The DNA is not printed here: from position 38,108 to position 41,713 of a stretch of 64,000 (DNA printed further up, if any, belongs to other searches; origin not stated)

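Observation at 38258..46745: Compact helicase-nuclease + giant adenine methyltransferase + AbiEii module that fits no defined R-M, BREX or DISARM architecture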

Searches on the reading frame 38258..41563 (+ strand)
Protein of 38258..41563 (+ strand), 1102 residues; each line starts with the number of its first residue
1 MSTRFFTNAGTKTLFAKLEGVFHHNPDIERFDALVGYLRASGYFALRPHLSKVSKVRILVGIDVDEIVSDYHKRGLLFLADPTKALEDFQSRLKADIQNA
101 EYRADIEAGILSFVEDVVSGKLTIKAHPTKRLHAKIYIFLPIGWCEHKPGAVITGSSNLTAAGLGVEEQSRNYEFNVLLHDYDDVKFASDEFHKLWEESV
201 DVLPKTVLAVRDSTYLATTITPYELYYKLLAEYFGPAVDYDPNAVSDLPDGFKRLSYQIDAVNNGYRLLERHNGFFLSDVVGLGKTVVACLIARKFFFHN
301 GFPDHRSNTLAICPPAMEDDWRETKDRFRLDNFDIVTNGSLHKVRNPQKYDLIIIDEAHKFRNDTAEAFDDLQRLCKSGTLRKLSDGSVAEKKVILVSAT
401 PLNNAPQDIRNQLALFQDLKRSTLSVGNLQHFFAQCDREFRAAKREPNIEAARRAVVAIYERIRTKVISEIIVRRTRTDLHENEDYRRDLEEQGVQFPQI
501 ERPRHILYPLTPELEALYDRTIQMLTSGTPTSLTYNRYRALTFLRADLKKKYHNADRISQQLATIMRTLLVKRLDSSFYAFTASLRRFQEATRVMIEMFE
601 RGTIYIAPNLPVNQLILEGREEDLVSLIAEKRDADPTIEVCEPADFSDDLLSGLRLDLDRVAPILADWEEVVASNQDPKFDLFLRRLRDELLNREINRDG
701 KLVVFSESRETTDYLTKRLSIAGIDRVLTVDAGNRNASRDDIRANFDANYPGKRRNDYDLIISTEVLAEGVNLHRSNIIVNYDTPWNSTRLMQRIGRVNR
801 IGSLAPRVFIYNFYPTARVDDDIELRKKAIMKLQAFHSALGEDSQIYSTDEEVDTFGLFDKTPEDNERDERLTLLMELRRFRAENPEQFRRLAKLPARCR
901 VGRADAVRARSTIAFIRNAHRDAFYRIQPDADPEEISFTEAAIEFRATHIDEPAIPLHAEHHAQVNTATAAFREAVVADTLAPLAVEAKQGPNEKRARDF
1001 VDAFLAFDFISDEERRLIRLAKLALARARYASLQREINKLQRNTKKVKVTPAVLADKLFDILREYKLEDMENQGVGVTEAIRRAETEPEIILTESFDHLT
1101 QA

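Call 3: search_protein_families(library=pfam, proteins=[window:38258-41563:+], max_evalue=0.01)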
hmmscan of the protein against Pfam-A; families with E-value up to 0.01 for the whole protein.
window:38258-41563:+ (1102 aa): 7 families
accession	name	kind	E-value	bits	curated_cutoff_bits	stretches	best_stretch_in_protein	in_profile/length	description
PF00271.37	Helicase_C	-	3.6e-17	63.1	23.5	1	688-802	7-110/110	Helicase conserved C-terminal domain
PF00176.29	SNF2-rel_dom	-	1.3e-10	41.4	24.9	2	348-482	124-227/290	SNF2-related domain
PF13091.12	PLDc_2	-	7e-06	26.3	27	1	100-196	59-132/132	PLD-like domain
PF04851.21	ResIII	-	1.3e-05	25.6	22.5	0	345-382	121-144/164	Type III restriction enzyme, res subunit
PF00270.35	DEAD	-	2e-05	24.8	26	1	335-402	99-161/167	DEAD/DEAH box helicase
PF09565.16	RE_NgoFVII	-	0.00029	20.6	23.8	1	116-194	76-147/162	NgoFVII restriction endonuclease N-terminal PLD domain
PF22590.2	Cas3-like_C_2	-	0.0006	20.5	27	1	725-800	30-103/106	CRISPR-associated nuclease/helicase Cas3, C-terminal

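Call 4: search_protein_families(library=padloc, proteins=[window:38258-41563:+], max_evalue=0.01)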
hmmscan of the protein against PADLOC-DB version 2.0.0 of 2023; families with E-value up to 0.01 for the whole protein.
window:38258-41563:+ (1102 aa): 44 families (the best 25 are shown)
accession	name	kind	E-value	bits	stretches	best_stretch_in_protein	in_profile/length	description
PDLC01075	C3a139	-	1e-42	144.5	1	36-857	30-781/948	HKD+Snf2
PDLC02621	DrmD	-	1.8e-38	130.4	2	466-862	330-689/1040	DrmD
PDLC02623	DrmD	-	5.9e-35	118.3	2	672-871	505-690/1040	DrmD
PDLC00659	HmaA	-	1.8e-29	100.3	1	652-803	464-612/1176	SNF2 helicase / DEAD-box helicase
PDLC02840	DpdE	-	5e-27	92.6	2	275-431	179-329/1091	DpdE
PDLC02632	DrmD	-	2.1e-22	77.4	2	551-821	383-645/662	DrmD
PDLC02500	BrxHI|BrxHII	-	6.3e-22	76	1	658-831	440-598/933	BrxHI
PDLC02633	DrmD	-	2e-21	73.7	2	562-850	397-684/839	DrmD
PDLC02572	DrmA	-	4.3e-21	72.6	2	554-827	384-647/1043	DrmA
PDLC02843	DpdE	-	3.3e-20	69.6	2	275-432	178-325/1091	DpdE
PDLC02619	DrmD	-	2.1e-19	67.2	1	696-816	410-547/872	DrmD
PDLC02504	BrxHI|BrxHII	-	3.6e-17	59.6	1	684-854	471-631/971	BrxHII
PDLC02620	DrmD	-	9.2e-17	58.3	1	699-843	484-616/1060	DrmD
PDLC02193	PLD_Helicase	-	6.6e-15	52.3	1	677-821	669-817/905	-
PDLC04556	PDC-M27C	-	1.4e-13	48.1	2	341-423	185-262/892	-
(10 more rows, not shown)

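Call 9: find_homologous_proteins(query=window:38258-41563:+, max_evalue=1e-10)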
Query window:38258-41563:+ (1102 aa): 7236 proteins with E <= 1e-10 among 8000 candidates; the best 120 are listed.
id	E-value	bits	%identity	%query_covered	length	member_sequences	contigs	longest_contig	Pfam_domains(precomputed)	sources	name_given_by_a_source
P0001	0.0e+0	2296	92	100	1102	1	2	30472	PF00270.36,PF00176.30,PF00271.38,PF04851.22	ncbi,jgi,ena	jgi:superfamily II DNA or RNA helicase/HKD family nuclease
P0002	0.0e+0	2287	91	100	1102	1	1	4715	PF00270.36,PF00176.30,PF13091.13,PF00271.38,PF04851.22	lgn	-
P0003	0.0e+0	2271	90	100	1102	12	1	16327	PF00270.36,PF00176.30,PF13091.13,PF00271.38,PF04851.22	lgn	-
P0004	0.0e+0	2271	90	100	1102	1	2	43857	PF00270.36,PF00176.30,PF13091.13,PF00271.38,PF04851.22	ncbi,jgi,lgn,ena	-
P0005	0.0e+0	2270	90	100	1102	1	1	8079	PF00270.36,PF00176.30,PF13091.13,PF00271.38,PF04851.22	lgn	-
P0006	0.0e+0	2267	90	100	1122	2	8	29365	PF00270.36,PF00176.30,PF13091.13,PF00271.38,PF04851.22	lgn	-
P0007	0.0e+0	2264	90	100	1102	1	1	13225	PF00270.36,PF00176.30,PF13091.13,PF00271.38,PF04851.22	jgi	jgi:superfamily II DNA or RNA helicase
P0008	0.0e+0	2264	90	100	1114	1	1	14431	PF00270.36,PF00176.30,PF13091.13,PF00271.38,PF04851.22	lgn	-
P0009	0.0e+0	2245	89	100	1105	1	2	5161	PF00270.36,PF00176.30,PF00271.38,PF04851.22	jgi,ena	jgi:superfamily II DNA or RNA helicase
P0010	0.0e+0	2244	89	100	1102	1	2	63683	PF00270.36,PF00176.30,PF13091.13,PF00271.38,PF04851.22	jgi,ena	-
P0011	0.0e+0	2241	89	100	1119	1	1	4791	PF00270.36,PF00176.30,PF13091.13,PF00271.38,PF04851.22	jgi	jgi:superfamily II DNA or RNA helicase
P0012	0.0e+0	2240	89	100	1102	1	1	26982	PF00270.36,PF00176.30,PF13091.13,PF00271.38,PF04851.22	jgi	jgi:superfamily II DNA or RNA helicase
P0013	0.0e+0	2240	89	100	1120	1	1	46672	PF00270.36,PF00176.30,PF13091.13,PF00271.38,PF04851.22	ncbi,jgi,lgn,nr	ncbi:MAG: phospholipase D-like domain-containing protein [Puniceicoccales bacterium]|jgi:superfamily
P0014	0.0e+0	2240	89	100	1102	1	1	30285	PF00270.36,PF00176.30,PF13091.13,PF00271.38,PF04851.22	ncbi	-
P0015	0.0e+0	2238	89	100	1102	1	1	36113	PF00270.36,PF00176.30,PF13091.13,PF00271.38,PF04851.22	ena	-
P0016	0.0e+0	2227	89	100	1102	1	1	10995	PF00270.36,PF00176.30,PF13091.13,PF00271.38,PF04851.22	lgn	-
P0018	0.0e+0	2177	87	100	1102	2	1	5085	PF00270.36,PF00176.30,PF13091.13,PF00271.38,PF04851.22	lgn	-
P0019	0.0e+0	2175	87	100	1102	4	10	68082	PF00270.36,PF00176.30,PF13091.13,PF00271.38,PF04851.22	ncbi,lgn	-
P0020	0.0e+0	2173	86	100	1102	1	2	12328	PF00270.36,PF00176.30,PF00271.38,PF04851.22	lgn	-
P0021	0.0e+0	2157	86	100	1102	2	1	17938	PF00270.36,PF00176.30,PF13091.13,PF00271.38,PF04851.22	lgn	-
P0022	0.0e+0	2107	84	100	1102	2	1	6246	PF00270.36,PF00176.30,PF13091.13,PF00271.38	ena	-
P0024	0.0e+0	2070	82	100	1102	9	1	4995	PF00176.30,PF13091.13,PF00271.38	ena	-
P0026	0.0e+0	2042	80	100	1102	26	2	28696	PF00270.36,PF00176.30,PF13091.13,PF00271.38,PF04851.22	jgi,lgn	jgi:superfamily II DNA or RNA helicase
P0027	0.0e+0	2032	80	100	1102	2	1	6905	PF00270.36,PF00176.30,PF13091.13,PF00271.38,PF04851.22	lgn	-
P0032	0.0e+0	1822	72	100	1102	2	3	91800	PF00270.36,PF00176.30,PF13091.13,PF00271.38,PF22590.3,PF04851.22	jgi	-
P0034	0.0e+0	1798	71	100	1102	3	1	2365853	PF00270.36,PF00176.30,PF13091.13,PF00271.38,PF22590.3,PF04851.22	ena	-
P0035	0.0e+0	1797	72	100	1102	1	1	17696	PF00176.30,PF13091.13,PF00271.38,PF04851.22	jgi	jgi:superfamily II DNA or RNA helicase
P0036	0.0e+0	1788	71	100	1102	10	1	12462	PF00270.36,PF00176.30,PF13091.13,PF00271.38,PF04851.22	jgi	jgi:superfamily II DNA or RNA helicase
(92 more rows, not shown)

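Call 12: find_related_loci(query=A1, collection=genome_contigs, flank=10000)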
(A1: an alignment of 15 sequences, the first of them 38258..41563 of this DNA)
Query A1 (1102 aa) in genome_contigs; peptide patterns used: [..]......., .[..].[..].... (x = any residue, [..] = any of these).
208 stretches matched a pattern; 122 encode a relative of the query (tblastn E <= 1e-3); the best 80 are kept; 80 distinct loci.
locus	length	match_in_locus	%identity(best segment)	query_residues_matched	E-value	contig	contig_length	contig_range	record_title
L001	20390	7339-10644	90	1-1102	0e+0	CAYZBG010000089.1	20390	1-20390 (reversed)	MAG TPA_asm: uncultured Opitutus sp. isolate binchicken_co311_38 genome assembly, contig: NODE_4520_length_20390_cov_9.5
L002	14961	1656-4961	89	1-1102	0e+0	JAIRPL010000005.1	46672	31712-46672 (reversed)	MAG: Puniceicoccales bacterium isolate Cf509_bin39 k119_1635027, whole genome shotgun sequence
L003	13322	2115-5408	87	1-1098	0e+0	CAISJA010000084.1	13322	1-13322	MAG: uncultured Opitutaceae bacterium isolate Kiruna2_bin-4404 genome assembly, contig: bin-4404:084/511, whole genome s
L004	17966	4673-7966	87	1-1098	0e+0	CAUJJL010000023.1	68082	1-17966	MAG: Verrucomicrobiota bacterium isolate KLAP136 genome assembly, contig: KLAP136_383346, whole genome shotgun sequence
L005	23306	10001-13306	82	1-1097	0e+0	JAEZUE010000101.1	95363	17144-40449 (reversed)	MAG: Verrucomicrobia bacterium isolate OH_PDB_75 k127_1043415, whole genome shotgun sequence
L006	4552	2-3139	81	52-1097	0e+0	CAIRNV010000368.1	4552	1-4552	MAG: uncultured Verrucomicrobia bacterium isolate LaPlata-a_bin-0377 genome assembly, contig: bin-0377:368/492, whole ge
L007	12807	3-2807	78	168-1102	0e+0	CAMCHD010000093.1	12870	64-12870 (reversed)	MAG: Akkermansia muciniphila isolate MiE-14oct19-92 genome assembly, contig: MiE-14oct19-C7419, whole genome shotgun seq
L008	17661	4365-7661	65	1-1098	0e+0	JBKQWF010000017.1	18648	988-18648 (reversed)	MAG: Limisphaerales bacterium isolate SEr3G3H3I__bin_261 SEr3G3H3I_000000027434, whole genome shotgun sequence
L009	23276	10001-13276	65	1-1097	0e+0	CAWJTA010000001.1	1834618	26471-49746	MAG: uncultured Verrucomicrobiae bacterium isolate MFD04463.bin.1.72 genome assembly, contig: contig_20375, whole genome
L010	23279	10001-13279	64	1-1098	0e+0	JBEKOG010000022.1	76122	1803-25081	MAG: Verrucomicrobiota bacterium isolate SPRUCE 435 SPRUCE_435_22, whole genome shotgun sequence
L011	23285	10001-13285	66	1-1098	0e+0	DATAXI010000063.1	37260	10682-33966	MAG TPA_asm: Chthoniobacteraceae bacterium isolate SMAG_U5649 k141_763265, whole genome shotgun sequence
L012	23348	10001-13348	64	1-1098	0e+0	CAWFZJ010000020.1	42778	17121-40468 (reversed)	MAG: uncultured Verrucomicrobiae bacterium isolate MFD05379.bin.3.52 genome assembly, contig: contig_1199, whole genome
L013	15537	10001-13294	64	1-1099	0e+0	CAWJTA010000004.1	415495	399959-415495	MAG: uncultured Verrucomicrobiae bacterium isolate MFD04463.bin.1.72 genome assembly, contig: contig_92166, whole genome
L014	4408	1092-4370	65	1-1097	0e+0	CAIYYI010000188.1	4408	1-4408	MAG: uncultured Verrucomicrobia bacterium isolate Loclat_bin-16082 genome assembly, contig: bin-16082:188/709, whole gen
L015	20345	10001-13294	89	1-1098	0e+0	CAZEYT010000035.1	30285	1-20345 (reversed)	MAG TPA_asm: uncultured Chthoniobacterales bacterium isolate SRP242652_co2_96 genome assembly, contig: NODE_1747_length_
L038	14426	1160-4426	58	1-1096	0e+0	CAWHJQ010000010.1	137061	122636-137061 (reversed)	MAG: uncultured delta proteobacterium isolate MFD01721.bin.2.181 genome assembly, contig: contig_29376, whole genome sho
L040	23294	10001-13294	55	1-1102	0e+0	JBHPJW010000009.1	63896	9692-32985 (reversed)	Fibrobacterota bacterium isolate SAG AM-315-M03 AM-315-M03_NODE_9, whole genome shotgun sequence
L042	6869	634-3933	56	1-1097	0e+0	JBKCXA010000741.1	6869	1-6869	MAG: Prosthecobacter sp. isolate samp_2051_metabat2_191 samp_2051_1152059, whole genome shotgun sequence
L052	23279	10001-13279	65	1-1098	0e+0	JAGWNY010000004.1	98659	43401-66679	MAG: Verrucomicrobiota bacterium isolate REEB243 contig-150_248, whole genome shotgun sequence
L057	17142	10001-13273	54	1-1096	0e+0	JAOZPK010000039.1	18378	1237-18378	MAG: Candidatus Cloacimonadota bacterium isolate GMC4.metabat2.199_sub GMC4_3091_length_18378_cov_16.998636, whole genom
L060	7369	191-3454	54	1-1093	0e+0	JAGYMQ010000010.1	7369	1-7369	MAG: Candidatus Cloacimonadota bacterium isolate M55B123 k51_1236609_flag_0_multi_345.9538_len_7369, whole genome shotgu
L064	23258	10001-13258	52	1-1096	0e+0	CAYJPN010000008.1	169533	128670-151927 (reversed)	MAG TPA_asm: uncultured Ignavibacteriaceae bacterium isolate ERP124720_co1_209 genome assembly, contig: NODE_103_length_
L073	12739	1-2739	56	178-1096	0e+0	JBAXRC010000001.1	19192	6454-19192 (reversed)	MAG: bacterium isolate ELA573 MAG573_1, whole genome shotgun sequence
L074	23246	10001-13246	46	1-1096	0e+0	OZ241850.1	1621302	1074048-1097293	MAG: Gammaproteobacteria bacterium isolate b612f1aa-635c-4f1d-9af9-ea02d919eeba genome assembly, chromosome: 1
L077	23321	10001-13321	45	1-1096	0e+0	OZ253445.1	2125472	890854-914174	MAG: Gammaproteobacteria bacterium isolate 784a0e4a-5893-478c-96b6-681db1ea85f7 genome assembly, chromosome: 1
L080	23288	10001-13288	62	1-1102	0e+0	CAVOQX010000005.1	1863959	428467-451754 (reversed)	MAG: uncultured Gammaproteobacteria bacterium isolate MFD09964.bin.1.258 genome assembly, contig: contig_5784, whole gen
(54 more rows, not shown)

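Call 15: search_solved_structures(query=window:38258-41563:+, max_evalue=0.001)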
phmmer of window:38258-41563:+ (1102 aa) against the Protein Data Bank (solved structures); distinct sequences matched with E-value up to 0.001: 68 (the best 60 are shown).
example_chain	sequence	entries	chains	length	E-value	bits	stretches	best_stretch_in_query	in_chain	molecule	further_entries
6ftx_W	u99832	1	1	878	2.5e-08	35.5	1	687-846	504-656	Chromatin-remodeling ATPase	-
5jxr_A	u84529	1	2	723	2.9e-08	35.3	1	688-833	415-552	Chromatin-remodeling complex ATPase-like protein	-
6pwf_K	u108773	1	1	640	3.7e-08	35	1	688-833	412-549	chromatin remodeling factor ISWI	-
3mwy_W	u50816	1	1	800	4.6e-08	34.7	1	687-834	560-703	Chromo domain-containing protein 1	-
9n6h_K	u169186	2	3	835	5.1e-08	34.5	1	687-834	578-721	Chromo domain-containing protein 1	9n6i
9n6k_L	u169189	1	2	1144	1.1e-07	33.4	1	687-834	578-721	Chromo domain-containing protein 1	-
7tn2_W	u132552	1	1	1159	1.1e-07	33.4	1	687-834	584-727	Chromo domain-containing protein 1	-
9r5s_W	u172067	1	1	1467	1.7e-07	32.8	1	687-834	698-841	Chromo domain-containing protein 1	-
5o9g_W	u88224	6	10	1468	1.7e-07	32.8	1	687-834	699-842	Chromo domain-containing protein 1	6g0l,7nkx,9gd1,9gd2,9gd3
5jxt_B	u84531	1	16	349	3.2e-07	31.9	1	688-833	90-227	Chromatin-remodeling complex ATPase-like protein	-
4d25_A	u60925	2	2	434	2.1e-06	29.2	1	697-813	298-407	BMVLG PROTEIN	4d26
5gi4_A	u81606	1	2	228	4e-06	28.3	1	756-811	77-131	ATP-dependent RNA helicase DeaD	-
9i9f_A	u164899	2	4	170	8.4e-06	27.2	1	702-804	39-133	Eukaryotic initiation factor 4A-I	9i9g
2hjv_A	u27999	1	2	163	1.1e-05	26.8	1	697-812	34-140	ATP-dependent RNA helicase dbpA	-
7ux9_P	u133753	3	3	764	1.8e-05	26.1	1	686-843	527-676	ATP-dependent DNA helicase DDM1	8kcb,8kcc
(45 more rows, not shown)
